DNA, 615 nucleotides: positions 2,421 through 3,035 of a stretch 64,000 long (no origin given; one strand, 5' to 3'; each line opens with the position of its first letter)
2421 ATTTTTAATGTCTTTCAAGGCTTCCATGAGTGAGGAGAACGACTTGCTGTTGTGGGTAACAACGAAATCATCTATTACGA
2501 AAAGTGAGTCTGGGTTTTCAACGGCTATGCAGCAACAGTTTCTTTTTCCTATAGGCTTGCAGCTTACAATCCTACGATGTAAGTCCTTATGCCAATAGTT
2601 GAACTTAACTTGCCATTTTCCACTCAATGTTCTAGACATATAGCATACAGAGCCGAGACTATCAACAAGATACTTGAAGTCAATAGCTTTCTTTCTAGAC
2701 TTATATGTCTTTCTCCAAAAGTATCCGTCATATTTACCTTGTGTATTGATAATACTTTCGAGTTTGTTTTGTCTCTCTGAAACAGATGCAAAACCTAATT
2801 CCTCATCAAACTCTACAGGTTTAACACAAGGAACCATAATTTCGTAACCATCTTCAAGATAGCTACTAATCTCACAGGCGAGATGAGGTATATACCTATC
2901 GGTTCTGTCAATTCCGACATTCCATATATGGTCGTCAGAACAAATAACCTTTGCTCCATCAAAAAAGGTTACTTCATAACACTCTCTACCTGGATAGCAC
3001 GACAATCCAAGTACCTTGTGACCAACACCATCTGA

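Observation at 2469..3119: Intein in the terminase P-loop with a non-nucleophilic first residue (Pro) and a class-3-like WCT triplet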

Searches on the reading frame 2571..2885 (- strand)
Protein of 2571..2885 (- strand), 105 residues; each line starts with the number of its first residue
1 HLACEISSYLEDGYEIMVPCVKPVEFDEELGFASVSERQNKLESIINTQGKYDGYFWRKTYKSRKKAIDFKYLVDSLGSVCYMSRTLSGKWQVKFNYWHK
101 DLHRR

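Call 42: search_protein_families(library=pfam, proteins=[window:2571-2885:-], max_evalue=10)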
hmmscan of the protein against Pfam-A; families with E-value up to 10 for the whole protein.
seq(105 aa): 0 families
